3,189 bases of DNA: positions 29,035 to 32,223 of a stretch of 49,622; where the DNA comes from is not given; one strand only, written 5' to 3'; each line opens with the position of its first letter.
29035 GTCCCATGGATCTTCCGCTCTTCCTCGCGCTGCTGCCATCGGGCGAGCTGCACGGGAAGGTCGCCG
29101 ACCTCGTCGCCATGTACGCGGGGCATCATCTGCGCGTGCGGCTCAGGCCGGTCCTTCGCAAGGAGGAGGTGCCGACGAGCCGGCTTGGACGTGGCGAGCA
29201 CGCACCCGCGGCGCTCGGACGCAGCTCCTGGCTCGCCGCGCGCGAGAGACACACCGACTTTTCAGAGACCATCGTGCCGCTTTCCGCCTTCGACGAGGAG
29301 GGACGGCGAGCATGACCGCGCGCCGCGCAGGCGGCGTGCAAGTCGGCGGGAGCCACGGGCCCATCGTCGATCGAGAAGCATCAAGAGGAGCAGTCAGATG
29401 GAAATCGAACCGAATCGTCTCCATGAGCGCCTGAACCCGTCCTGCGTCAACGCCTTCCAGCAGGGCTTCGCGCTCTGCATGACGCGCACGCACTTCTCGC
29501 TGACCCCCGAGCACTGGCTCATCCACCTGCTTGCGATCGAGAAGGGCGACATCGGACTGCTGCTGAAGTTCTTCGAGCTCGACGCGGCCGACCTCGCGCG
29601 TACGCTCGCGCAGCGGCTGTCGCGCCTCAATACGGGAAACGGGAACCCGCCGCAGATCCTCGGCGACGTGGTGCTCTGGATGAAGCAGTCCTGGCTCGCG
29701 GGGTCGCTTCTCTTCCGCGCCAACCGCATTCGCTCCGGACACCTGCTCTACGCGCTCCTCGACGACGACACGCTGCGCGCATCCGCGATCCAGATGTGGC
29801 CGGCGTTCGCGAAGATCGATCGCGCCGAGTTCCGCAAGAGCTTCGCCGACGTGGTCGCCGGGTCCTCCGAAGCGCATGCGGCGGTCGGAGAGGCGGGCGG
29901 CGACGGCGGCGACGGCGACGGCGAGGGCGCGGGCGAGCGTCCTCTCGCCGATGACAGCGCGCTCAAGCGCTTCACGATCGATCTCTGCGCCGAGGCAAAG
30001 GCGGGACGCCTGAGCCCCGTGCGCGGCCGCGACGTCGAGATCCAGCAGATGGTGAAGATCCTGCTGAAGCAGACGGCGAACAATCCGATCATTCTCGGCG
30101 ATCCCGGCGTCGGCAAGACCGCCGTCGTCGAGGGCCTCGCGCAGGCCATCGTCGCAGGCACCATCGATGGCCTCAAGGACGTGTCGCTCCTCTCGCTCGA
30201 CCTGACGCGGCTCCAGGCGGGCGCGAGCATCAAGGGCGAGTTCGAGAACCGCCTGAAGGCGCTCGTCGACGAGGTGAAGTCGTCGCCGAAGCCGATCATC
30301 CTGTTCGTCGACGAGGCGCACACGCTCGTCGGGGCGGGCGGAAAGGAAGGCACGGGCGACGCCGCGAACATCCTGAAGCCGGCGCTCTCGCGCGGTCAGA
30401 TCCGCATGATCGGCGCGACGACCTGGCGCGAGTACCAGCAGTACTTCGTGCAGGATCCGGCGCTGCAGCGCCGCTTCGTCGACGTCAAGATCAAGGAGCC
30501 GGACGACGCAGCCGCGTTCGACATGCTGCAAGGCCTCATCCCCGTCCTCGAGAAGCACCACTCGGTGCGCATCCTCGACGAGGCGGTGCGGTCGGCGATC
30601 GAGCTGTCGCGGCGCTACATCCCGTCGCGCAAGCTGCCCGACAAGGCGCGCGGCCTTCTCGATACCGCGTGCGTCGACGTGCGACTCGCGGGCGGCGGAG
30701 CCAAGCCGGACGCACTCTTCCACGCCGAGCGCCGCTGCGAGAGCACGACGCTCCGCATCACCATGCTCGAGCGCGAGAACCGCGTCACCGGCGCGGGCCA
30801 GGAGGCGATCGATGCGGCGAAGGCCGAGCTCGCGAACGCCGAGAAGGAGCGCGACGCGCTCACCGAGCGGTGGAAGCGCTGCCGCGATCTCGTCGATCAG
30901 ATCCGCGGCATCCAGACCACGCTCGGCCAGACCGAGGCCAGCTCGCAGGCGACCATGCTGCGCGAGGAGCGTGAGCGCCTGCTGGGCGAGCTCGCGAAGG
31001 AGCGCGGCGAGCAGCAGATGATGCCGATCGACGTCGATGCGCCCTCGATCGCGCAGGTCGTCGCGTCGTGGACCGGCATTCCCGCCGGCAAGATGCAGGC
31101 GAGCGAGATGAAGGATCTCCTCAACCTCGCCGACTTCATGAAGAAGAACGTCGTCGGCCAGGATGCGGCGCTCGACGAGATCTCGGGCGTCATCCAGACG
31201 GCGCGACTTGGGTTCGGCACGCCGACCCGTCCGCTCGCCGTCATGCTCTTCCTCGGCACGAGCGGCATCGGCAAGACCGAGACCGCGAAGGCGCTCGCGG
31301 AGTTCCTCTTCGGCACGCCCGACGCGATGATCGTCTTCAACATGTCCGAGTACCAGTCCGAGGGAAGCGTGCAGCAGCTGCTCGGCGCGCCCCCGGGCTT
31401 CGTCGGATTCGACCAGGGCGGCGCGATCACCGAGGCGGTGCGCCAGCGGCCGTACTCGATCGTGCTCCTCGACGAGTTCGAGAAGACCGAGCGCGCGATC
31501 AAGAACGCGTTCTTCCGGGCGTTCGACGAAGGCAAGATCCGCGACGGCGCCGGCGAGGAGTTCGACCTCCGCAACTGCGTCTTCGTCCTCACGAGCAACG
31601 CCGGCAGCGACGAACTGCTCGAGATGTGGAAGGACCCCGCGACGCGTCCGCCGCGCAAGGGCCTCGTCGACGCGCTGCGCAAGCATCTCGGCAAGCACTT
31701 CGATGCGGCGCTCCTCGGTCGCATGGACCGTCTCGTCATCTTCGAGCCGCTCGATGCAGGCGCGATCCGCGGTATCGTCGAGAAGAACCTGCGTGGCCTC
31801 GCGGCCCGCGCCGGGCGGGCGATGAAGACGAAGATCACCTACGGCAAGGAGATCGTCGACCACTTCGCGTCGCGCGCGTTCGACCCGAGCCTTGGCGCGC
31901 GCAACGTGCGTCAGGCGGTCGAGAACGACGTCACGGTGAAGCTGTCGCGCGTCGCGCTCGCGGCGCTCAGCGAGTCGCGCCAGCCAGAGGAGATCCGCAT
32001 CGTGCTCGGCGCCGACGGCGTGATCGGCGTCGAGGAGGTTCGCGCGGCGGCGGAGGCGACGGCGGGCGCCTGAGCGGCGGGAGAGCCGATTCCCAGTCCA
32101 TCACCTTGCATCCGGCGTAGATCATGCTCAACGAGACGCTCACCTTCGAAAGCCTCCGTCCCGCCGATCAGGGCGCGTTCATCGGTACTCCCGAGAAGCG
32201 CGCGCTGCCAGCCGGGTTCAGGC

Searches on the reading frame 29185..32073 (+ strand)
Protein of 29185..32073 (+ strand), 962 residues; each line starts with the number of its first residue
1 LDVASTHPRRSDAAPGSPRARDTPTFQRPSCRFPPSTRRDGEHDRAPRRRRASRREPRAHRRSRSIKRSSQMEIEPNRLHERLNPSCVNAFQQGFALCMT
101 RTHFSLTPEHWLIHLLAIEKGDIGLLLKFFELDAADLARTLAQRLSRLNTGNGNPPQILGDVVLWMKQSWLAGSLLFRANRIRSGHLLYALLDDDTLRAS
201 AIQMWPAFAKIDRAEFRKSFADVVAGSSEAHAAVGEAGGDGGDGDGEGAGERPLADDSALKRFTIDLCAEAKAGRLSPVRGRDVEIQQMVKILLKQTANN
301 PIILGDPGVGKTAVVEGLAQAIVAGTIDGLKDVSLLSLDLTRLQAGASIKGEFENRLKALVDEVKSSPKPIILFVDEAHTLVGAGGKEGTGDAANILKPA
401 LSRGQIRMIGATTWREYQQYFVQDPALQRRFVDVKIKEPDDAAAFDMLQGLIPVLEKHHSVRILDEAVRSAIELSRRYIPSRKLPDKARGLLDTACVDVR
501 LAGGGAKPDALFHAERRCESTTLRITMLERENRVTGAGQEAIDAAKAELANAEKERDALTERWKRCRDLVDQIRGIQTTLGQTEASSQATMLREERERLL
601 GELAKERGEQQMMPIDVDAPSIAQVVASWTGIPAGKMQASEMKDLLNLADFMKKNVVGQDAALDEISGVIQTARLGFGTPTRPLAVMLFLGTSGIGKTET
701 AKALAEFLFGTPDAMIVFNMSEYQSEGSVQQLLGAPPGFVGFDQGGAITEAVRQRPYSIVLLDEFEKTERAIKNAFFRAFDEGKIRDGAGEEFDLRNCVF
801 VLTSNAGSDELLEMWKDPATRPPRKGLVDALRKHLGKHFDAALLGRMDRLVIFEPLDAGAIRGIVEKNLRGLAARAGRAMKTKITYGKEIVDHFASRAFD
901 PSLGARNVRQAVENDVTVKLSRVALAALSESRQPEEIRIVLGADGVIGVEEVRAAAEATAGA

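Call 21: search_protein_families(library=pfam, proteins=[window:29185-32073:+], max_evalue=0.01)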
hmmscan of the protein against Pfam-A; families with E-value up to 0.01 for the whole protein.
window:29185-32073:+ (962 aa): 22 families
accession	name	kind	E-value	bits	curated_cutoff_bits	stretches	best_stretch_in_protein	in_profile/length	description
PF07724.20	AAA_2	-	2.8e-44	151.5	27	1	682-848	1-164/166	AAA domain (Cdc48 subfamily)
PF17871.7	AAA_lid_9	-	1.2e-22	80.2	22.8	1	442-533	3-93/104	AAA lid domain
PF00004.35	AAA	-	5.9e-19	69.2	21.2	2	303-428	3-119/131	ATPase family associated with various cellular activities (AAA)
PF07728.20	AAA_5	-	1.3e-10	41.9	22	1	687-819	2-134/139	AAA domain (dynein-related subfamily)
PF10431.15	ClpB_D2-small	-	1.5e-10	41.4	21.9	1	856-928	1-72/81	C-terminal, D2-small domain, of ClpB protein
PF13191.12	AAA_16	-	6.6e-08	33.7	32.6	1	279-323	2-49/167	AAA ATPase domain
PF13401.12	AAA_22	-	5.6e-06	27.1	27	0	297-386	4-97/130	AAA domain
PF00158.32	Sigma54_activat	-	0.00014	22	20.2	1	686-787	24-124/168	Sigma-54 interaction domain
PF20720.3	nSTAND3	-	0.00016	21.9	27.2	0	290-324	11-43/155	Novel STAND NTPase 3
PF05729.18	NACHT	-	0.00022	21.5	26.7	0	302-335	4-37/167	NACHT domain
PF13479.12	AAA_24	-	0.00056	20.3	27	0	302-352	6-47/195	AAA domain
PF01695.23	IstB_IS21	-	0.00058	19.9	24.1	0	286-361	80-152/238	IstB-like ATP binding protein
PF12775.13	AAA_7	-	0.00071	19.6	25.8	0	687-733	36-82/181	P-loop containing dynein motor region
PF13238.12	AAA_18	-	0.00098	20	29.4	0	302-327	2-25/128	AAA domain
PF20030.5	bpMoxR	-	0.0015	18.1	27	0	296-325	29-58/205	MoxR domain in the MoxR-vWA-beta-propeller ternary systems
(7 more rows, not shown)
